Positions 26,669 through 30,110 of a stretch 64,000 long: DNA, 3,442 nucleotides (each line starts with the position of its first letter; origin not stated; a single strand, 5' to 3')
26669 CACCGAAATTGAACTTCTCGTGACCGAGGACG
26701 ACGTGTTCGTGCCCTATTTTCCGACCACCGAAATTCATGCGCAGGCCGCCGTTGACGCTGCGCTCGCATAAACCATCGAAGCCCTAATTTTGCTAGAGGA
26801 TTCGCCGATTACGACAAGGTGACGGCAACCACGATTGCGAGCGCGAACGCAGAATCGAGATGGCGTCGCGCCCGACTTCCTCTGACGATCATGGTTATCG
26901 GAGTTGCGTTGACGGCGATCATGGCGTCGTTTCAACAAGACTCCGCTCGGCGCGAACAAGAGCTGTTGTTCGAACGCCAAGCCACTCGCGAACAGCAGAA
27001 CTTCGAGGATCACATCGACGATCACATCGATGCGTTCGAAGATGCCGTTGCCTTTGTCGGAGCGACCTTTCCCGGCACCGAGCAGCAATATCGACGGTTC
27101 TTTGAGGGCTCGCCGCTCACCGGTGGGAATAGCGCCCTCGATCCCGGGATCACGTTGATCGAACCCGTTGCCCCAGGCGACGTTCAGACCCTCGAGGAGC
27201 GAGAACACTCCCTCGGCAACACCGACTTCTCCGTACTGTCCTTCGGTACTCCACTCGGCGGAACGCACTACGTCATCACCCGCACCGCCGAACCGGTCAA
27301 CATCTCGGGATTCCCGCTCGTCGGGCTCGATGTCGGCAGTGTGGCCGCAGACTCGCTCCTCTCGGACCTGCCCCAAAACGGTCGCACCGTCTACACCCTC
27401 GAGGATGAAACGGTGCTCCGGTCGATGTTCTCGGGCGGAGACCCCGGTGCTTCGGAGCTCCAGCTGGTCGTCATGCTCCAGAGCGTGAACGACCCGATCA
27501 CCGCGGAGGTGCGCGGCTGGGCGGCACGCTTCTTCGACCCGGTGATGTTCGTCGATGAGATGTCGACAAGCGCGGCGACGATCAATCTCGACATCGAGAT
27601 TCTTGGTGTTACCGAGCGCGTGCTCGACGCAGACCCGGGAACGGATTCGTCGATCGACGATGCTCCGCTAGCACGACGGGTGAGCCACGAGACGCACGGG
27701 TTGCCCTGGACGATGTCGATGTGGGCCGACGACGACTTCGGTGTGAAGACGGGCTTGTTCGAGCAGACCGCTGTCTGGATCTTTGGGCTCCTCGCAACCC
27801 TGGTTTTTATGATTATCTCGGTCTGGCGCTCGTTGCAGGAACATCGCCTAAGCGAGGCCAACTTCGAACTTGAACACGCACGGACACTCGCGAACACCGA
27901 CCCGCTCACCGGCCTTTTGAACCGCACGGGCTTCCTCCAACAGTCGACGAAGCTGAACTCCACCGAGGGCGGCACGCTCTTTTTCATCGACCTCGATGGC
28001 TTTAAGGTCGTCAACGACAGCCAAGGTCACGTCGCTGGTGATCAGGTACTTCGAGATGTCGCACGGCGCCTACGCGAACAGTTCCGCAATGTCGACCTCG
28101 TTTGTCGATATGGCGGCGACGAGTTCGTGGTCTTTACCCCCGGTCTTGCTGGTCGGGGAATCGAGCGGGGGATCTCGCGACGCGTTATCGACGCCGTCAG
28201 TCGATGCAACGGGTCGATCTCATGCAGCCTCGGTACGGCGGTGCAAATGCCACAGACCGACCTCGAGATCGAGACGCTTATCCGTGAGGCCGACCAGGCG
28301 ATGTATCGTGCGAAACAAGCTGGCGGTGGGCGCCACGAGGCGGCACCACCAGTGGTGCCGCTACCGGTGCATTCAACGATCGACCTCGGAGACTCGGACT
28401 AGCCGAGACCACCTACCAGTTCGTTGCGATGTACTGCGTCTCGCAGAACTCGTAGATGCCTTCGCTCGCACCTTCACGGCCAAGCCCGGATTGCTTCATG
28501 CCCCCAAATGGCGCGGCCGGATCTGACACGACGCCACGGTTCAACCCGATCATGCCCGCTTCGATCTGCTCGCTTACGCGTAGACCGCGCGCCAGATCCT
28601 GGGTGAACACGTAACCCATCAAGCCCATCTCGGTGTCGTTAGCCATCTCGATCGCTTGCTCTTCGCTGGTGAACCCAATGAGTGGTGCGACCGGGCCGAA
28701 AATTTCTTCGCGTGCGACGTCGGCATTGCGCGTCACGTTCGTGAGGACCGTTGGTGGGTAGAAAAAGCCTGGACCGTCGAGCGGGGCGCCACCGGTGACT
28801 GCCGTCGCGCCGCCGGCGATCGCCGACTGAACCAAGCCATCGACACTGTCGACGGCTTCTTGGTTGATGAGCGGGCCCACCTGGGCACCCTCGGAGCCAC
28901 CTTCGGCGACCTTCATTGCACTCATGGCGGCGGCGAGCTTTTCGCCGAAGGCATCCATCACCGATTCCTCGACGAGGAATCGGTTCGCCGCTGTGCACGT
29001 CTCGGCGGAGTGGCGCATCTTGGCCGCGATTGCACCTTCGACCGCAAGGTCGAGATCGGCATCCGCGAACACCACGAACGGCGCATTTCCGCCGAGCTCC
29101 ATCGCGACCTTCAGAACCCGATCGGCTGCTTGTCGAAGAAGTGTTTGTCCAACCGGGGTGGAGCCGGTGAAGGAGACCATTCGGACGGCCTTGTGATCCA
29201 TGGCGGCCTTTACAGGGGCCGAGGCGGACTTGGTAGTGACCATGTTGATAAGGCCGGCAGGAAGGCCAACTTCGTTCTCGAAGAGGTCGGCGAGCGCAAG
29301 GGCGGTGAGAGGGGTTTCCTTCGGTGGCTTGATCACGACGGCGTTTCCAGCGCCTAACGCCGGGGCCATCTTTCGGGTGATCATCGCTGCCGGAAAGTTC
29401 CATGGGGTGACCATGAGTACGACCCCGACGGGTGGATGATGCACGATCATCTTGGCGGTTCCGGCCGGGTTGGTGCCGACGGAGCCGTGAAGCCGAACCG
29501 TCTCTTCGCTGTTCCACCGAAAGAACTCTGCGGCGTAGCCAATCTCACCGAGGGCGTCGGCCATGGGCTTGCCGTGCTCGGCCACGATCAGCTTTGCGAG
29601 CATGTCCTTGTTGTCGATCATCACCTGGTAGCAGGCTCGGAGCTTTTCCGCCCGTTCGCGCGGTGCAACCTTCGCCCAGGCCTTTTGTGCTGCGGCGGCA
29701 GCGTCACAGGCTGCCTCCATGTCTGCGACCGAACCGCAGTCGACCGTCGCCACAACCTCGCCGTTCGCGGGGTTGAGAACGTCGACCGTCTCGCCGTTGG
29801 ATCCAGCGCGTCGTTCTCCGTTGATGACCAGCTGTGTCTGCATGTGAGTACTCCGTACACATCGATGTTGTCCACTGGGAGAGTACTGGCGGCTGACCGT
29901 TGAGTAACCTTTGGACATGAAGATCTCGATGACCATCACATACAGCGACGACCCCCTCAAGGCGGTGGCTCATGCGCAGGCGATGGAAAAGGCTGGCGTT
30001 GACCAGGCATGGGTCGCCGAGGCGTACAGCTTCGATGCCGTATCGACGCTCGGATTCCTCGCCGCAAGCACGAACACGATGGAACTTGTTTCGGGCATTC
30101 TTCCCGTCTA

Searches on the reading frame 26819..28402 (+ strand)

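Call 11: search_protein_families(library=pfam, proteins=[window:26819-28402:+])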
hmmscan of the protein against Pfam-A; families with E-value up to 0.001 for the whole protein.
window:26819-28402:+ (527 aa): 1 family
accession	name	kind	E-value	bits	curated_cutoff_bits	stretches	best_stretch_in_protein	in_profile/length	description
PF00990.26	GGDEF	-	5.4e-33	114.5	23.8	1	358-504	1-160/161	Diguanylate cyclase, GGDEF domain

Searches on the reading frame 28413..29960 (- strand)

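Call 11: search_protein_families(library=pfam, proteins=[window:28413-29960:-])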
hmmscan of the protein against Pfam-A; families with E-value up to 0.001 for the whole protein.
window:28413-29960:- (515 aa): 1 family
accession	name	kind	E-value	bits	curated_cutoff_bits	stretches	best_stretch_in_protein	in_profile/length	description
PF00171.27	Aldedh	-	3.6e-153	510.9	23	1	54-510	4-460/461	Aldehyde dehydrogenase family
